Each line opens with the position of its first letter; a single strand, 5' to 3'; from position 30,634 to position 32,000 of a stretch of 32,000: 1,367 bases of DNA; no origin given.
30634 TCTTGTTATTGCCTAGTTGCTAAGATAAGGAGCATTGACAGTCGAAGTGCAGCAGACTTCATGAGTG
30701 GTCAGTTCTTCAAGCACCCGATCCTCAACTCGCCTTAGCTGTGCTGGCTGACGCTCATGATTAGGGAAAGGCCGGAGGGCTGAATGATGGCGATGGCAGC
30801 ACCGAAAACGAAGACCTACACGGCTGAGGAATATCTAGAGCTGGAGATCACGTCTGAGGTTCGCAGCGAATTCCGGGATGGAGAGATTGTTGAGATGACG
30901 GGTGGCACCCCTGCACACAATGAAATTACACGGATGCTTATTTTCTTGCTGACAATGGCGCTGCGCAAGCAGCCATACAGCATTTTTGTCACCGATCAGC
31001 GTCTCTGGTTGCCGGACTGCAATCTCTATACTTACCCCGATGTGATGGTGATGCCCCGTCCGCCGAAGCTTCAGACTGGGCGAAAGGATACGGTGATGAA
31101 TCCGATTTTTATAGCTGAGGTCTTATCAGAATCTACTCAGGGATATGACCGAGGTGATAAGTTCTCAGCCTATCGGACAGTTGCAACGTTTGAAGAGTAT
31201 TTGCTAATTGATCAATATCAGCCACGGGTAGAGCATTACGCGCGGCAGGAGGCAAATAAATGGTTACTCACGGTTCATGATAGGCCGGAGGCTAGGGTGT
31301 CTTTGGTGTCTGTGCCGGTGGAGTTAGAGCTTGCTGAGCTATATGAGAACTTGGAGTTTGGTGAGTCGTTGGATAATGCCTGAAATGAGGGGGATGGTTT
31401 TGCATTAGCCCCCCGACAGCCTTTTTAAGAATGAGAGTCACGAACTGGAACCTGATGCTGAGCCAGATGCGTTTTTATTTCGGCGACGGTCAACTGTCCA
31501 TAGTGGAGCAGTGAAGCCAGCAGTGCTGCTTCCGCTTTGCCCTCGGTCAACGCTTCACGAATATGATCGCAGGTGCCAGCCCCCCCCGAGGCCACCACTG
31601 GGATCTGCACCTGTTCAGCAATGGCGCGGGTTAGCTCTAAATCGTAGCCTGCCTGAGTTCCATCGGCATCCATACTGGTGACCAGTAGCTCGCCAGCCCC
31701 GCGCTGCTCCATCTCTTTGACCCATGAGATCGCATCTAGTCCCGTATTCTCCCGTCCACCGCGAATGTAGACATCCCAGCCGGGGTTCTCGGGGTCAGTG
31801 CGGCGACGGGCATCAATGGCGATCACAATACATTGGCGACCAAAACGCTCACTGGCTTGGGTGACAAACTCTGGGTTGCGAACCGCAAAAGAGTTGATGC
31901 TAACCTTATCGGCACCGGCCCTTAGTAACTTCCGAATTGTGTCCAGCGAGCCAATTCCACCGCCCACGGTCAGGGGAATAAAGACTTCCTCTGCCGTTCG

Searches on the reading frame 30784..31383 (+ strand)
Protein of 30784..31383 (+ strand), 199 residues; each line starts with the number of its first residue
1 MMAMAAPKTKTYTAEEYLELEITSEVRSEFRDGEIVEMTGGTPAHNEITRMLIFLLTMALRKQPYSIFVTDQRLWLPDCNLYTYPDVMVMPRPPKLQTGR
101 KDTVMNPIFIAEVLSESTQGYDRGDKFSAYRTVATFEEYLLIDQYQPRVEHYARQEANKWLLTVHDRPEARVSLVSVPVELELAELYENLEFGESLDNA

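Call 52: search_protein_families(library=pfam, proteins=[window:30784-31383:+], max_evalue=0.1)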
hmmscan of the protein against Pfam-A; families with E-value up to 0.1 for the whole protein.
window:30784-31383:+ (199 aa): 2 families
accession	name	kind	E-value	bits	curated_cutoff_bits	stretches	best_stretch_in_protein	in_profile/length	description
PF05685.18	Uma2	-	1.9e-33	115.8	27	1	15-183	2-169/172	Putative restriction endonuclease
PF25673.1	Terminase_7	-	0.03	14.8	27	1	115-176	55-116/139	Phage terminase small subunit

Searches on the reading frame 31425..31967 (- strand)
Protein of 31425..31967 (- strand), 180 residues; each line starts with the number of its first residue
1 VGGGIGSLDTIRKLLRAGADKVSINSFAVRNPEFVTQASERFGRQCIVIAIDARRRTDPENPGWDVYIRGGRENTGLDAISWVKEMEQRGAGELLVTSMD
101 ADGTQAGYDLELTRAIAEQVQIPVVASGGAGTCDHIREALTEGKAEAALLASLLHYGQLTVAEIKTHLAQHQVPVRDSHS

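Call 52: search_protein_families(library=pfam, proteins=[window:31425-31967:-], max_evalue=0.1)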
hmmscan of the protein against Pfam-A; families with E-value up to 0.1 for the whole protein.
window:31425-31967:- (180 aa): 7 families
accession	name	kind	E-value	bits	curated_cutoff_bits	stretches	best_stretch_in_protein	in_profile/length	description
PF00977.27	His_biosynth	-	1.1e-55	189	23.6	1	1-160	78-228/228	Histidine biosynthesis protein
PF03060.21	NMO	-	1e-06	28.9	28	1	79-152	145-223/331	Nitronate monooxygenase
PF02581.23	TMP-TENI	-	0.0051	16.6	27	1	92-146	122-173/180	Thiamine monophosphate synthase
PF00497.25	SBP_bac_3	-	0.024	14.8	26.4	1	98-148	14-62/132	Bacterial extracellular solute-binding proteins, family 3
PF00478.31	IMPDH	-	0.069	12.6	25.6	0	115-154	201-239/345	IMP dehydrogenase / GMP reductase domain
PF04309.18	G3P_antiterm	-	0.075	12.9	27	0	112-144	130-162/173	Glycerol-3-phosphate responsive antiterminator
PF05690.20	ThiG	-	0.091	12.5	23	0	109-152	163-205/247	Thiazole biosynthesis protein ThiG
